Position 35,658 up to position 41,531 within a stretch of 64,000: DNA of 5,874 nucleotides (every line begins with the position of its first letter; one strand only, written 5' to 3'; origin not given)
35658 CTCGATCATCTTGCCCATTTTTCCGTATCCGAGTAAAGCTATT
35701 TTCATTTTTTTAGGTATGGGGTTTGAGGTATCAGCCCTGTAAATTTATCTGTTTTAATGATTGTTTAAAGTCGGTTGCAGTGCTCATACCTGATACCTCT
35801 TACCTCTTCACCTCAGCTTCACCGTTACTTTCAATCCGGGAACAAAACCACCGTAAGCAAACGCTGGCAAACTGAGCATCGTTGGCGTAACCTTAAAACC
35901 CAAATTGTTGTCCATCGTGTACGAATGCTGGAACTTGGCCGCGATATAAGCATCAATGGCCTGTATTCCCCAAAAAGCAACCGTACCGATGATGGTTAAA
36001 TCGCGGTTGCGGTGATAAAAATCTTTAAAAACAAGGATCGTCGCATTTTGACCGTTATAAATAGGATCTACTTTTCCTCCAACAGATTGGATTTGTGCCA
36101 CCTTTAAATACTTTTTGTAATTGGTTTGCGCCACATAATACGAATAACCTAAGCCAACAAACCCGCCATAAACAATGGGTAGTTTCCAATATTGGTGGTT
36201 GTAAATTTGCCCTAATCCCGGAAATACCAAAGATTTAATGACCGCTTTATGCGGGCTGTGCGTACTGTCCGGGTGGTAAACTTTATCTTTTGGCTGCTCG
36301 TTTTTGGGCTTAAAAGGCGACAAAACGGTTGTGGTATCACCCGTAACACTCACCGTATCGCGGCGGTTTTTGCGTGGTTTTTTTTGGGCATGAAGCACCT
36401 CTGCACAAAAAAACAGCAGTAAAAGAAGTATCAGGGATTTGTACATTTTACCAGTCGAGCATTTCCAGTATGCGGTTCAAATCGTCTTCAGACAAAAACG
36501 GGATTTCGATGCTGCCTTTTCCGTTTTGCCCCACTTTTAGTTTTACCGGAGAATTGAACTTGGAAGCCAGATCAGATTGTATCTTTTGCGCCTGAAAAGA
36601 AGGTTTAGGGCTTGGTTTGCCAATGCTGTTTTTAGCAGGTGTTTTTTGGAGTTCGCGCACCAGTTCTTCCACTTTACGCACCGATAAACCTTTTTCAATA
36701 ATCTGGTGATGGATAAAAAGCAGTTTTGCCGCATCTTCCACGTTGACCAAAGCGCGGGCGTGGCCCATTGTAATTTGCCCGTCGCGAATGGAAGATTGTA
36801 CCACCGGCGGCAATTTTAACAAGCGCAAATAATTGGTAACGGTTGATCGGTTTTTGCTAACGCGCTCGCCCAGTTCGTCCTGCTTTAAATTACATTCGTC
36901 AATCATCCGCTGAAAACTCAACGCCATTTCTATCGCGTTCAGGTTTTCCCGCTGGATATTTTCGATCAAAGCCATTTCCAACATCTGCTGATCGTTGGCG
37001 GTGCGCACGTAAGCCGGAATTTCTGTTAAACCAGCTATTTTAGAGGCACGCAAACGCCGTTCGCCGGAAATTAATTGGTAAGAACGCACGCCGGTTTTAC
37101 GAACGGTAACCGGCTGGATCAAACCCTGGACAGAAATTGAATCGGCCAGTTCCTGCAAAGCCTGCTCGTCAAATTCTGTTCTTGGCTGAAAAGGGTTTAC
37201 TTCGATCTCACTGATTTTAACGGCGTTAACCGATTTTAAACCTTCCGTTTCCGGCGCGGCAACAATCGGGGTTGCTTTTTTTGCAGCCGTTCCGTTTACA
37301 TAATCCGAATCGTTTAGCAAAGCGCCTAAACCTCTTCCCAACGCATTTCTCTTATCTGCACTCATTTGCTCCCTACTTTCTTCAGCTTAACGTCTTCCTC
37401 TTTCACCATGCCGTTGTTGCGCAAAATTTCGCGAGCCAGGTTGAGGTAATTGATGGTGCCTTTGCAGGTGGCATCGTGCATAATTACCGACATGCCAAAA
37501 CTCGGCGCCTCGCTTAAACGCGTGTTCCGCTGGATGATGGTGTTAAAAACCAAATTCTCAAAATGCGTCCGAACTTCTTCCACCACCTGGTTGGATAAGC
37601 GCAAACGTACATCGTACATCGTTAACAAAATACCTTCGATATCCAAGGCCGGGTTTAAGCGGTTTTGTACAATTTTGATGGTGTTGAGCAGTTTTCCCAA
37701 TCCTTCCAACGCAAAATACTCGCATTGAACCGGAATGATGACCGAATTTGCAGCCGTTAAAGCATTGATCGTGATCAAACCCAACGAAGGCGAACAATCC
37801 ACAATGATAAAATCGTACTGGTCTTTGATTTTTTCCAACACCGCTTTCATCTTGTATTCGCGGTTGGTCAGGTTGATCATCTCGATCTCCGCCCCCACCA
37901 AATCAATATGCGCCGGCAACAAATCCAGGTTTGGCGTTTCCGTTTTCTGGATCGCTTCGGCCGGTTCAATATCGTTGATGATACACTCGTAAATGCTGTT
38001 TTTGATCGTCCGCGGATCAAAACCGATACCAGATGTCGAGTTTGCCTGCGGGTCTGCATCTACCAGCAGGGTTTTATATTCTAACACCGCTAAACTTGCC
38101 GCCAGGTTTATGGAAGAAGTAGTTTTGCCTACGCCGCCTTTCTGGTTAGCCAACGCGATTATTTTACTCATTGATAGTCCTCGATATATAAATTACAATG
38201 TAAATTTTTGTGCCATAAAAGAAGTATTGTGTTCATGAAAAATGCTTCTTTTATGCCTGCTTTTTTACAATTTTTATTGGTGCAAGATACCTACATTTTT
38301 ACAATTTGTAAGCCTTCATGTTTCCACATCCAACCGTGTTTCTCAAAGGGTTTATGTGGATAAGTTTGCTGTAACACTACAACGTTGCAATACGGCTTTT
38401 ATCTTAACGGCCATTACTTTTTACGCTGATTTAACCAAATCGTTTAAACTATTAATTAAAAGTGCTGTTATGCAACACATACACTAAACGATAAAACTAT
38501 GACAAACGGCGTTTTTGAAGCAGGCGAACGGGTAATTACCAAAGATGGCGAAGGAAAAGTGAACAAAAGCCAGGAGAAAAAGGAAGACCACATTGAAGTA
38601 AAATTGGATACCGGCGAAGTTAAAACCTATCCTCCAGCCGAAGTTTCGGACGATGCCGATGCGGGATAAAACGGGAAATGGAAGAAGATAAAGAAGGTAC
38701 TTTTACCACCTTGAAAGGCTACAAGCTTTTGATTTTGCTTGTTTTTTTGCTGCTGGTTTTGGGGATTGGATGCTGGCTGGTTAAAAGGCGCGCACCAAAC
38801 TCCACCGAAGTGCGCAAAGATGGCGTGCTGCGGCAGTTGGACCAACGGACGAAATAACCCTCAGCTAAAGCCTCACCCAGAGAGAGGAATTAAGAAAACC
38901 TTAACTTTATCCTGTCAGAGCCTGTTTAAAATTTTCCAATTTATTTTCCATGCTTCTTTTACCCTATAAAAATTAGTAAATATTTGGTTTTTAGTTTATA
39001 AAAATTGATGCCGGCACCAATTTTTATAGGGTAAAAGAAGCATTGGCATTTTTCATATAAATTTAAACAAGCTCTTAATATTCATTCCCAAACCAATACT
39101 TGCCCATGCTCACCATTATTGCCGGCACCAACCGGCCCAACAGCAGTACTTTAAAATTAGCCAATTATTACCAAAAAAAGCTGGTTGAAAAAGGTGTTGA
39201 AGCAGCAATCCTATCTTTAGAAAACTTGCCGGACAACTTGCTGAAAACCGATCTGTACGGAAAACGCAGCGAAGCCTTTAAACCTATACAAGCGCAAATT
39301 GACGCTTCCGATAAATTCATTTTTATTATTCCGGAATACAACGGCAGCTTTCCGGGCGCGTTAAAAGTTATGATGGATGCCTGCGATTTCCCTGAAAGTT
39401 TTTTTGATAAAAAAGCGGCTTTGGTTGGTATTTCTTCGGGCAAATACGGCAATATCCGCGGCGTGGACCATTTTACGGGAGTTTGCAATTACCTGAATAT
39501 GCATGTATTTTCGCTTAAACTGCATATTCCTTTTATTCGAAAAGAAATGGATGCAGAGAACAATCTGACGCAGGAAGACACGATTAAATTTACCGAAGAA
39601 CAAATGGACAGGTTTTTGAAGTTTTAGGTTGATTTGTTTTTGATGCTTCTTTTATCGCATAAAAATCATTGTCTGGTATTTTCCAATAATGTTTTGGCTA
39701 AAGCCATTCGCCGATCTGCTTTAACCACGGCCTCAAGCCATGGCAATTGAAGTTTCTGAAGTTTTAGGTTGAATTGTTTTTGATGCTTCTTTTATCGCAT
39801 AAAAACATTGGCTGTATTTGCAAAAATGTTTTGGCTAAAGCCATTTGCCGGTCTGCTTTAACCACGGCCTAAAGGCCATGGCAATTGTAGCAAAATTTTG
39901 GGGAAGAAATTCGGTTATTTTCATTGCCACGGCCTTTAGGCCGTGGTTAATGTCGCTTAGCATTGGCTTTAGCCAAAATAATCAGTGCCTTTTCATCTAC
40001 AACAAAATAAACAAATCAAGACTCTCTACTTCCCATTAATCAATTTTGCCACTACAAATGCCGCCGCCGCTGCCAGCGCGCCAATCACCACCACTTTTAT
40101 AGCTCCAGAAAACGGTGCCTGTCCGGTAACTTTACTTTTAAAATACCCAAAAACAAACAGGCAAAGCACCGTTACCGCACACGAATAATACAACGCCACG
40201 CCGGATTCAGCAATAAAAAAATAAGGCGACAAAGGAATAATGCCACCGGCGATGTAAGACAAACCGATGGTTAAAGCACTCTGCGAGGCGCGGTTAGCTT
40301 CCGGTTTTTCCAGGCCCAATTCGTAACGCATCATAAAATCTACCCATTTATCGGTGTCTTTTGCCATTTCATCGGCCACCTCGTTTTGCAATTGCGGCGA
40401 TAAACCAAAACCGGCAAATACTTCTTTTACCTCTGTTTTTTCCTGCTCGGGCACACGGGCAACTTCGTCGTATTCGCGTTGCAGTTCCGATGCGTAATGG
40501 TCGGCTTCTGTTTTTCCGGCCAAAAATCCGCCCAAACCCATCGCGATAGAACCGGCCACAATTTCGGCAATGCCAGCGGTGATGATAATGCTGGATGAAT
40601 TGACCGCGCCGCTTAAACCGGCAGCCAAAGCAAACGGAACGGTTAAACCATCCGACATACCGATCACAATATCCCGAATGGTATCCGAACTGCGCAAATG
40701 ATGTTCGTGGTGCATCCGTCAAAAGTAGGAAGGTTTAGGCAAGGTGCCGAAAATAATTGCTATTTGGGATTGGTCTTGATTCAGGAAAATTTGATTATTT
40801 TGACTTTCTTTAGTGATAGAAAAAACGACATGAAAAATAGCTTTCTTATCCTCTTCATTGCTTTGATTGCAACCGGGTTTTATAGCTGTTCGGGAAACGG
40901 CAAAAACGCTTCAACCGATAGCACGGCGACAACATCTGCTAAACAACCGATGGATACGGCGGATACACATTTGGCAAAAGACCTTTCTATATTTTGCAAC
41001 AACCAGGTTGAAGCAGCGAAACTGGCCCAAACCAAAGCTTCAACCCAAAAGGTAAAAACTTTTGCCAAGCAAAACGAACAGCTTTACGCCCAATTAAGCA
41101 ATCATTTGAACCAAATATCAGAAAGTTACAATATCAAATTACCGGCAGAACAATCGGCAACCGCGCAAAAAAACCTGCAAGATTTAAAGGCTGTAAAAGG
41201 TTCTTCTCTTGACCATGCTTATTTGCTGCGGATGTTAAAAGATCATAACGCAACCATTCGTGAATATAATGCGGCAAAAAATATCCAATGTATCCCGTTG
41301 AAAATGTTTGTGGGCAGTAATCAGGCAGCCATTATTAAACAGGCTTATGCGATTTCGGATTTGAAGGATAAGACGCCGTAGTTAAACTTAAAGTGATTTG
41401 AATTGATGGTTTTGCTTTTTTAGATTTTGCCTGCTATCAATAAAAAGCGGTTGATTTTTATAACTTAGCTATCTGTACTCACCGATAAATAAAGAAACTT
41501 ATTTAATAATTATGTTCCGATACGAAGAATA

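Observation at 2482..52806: In-CDS copies use only a few reading frames: xKEA(S/L), DASF(T) or LLL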

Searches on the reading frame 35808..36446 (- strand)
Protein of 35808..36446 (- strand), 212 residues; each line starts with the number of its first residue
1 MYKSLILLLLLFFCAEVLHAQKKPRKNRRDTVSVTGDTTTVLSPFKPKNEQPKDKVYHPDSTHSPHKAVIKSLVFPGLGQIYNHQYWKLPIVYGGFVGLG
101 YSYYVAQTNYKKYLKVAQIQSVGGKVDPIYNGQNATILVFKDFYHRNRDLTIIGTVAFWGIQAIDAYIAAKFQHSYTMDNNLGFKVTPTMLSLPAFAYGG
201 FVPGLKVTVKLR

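Call 71: search_protein_families(library=pfam, proteins=[window:35808-36446:-], max_evalue=0.01)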
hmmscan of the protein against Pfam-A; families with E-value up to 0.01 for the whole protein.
window:35808-36446:- (212 aa): 1 family
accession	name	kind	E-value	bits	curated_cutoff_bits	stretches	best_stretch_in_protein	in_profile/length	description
PF18935.5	DUF5683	-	8.2e-41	139.9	26.7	1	62-210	2-150/151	Family of unknown function (DUF5683)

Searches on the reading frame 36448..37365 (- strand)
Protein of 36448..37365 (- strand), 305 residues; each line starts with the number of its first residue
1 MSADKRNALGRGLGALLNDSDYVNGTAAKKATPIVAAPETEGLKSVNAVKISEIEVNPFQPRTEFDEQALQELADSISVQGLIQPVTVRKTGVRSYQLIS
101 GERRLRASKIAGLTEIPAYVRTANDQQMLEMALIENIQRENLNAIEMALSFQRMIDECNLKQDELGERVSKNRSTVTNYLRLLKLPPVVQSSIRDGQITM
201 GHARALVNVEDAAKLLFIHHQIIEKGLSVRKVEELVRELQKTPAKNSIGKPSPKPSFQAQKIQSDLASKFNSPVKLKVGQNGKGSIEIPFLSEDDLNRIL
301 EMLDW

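Call 71: search_protein_families(library=pfam, proteins=[window:36448-37365:-], max_evalue=0.01)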
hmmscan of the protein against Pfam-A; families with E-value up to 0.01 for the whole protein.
window:36448-37365:- (305 aa): 4 families
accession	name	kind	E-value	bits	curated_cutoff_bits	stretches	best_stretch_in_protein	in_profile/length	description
PF17762.8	HTH_ParB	-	8e-35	119.5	22.6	1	140-240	1-101/102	ParB HTH domain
PF02195.25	ParB_N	-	4.9e-33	113.5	26.3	1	45-138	2-95/95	ParB N-terminal domain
PF23552.2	ParB_C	-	3.6e-08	33.2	23.8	1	260-303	6-49/50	ParB dimerisation domain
PF23433.1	DUF7119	-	0.0079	16.5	30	0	174-241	62-128/141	Family of unknown function (DUF7119)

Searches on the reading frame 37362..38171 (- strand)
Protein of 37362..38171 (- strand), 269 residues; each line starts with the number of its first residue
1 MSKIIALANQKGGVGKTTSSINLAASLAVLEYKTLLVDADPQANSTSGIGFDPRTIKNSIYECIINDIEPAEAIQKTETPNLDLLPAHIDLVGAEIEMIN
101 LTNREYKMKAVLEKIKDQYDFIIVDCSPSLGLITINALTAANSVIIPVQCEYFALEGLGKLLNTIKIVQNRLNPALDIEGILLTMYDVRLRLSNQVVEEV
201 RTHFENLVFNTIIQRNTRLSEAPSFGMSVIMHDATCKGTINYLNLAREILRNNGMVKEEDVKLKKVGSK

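Call 71: search_protein_families(library=pfam, proteins=[window:37362-38171:-], max_evalue=0.01)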
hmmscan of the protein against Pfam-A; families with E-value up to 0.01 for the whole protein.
window:37362-38171:- (269 aa): 8 families
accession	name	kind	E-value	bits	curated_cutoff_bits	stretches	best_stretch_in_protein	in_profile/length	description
PF13614.12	AAA_31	-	1.9e-69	233.6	27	1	2-178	1-177/177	AAA domain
PF01656.29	CbiA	-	2.3e-25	89.4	25.4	1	5-229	1-125/125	CobQ/CobB/MinD/ParA nucleotide binding domain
PF09140.17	MipZ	-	2e-09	37.6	20.7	1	4-161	2-142/262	ATPase MipZ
PF06564.18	CBP_BcsQ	-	2.1e-09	37.7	21.3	1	3-180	2-179/234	Cellulose biosynthesis protein BcsQ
PF00142.24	Fer4_NifH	-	2.5e-08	34.2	25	1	10-48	7-45/271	4Fe-4S iron sulfur cluster binding proteins, NifH/frxC family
PF02374.21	ArsA_ATPase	-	3.2e-08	33.6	24.3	1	10-129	8-135/305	Anion-transporting ATPase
PF10609.15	ParA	-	7.1e-08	32.6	27.1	1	2-46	3-47/246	NUBPL iron-transfer P-loop NTPase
PF07015.17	VirC1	-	0.0078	16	24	0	3-41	2-40/231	VirC1 protein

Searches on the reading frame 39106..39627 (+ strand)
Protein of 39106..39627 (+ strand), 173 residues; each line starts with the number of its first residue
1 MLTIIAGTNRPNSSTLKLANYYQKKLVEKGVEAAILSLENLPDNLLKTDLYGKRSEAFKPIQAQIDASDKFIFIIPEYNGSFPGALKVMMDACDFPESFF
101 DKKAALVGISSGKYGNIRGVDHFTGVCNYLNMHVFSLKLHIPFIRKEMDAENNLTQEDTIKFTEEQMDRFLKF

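Call 71: search_protein_families(library=pfam, proteins=[window:39106-39627:+], max_evalue=0.01)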
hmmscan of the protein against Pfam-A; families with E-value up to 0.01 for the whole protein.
window:39106-39627:+ (173 aa): 2 families
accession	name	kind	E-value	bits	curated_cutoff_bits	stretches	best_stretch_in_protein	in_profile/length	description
PF03358.20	FMN_red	-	2.2e-27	95.9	24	1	3-136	4-141/152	NADPH-dependent FMN reductase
PF02525.22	Flavodoxin_2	-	9e-08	32.5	27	1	3-92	4-102/198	Flavodoxin-like fold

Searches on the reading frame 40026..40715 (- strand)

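Call 71: search_protein_families(library=pfam, proteins=[window:40026-40715:-], max_evalue=0.01)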
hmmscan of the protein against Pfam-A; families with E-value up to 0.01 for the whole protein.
window:40026-40715:- (229 aa): 1 family
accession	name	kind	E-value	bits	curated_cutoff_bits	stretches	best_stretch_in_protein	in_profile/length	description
PF01988.24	VIT1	-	9.1e-73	245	28.1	1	13-223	1-213/214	VIT family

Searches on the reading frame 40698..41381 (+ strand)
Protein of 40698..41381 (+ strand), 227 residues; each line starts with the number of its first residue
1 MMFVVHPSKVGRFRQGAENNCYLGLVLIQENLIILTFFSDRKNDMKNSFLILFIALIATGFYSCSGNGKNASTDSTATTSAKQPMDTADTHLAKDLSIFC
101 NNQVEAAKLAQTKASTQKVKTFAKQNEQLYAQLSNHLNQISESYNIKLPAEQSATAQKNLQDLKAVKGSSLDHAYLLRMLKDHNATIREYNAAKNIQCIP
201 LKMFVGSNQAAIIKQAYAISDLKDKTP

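Call 54: search_protein_families(library=pfam, proteins=[window:40698-41381:+])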
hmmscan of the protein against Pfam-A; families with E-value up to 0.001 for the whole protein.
window:40698-41381:+ (227 aa): 1 family
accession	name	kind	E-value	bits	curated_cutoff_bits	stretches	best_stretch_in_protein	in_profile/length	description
PF13628.12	DUF4142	-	6.3e-18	65.8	27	1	88-212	2-128/138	Domain of unknown function (DUF4142)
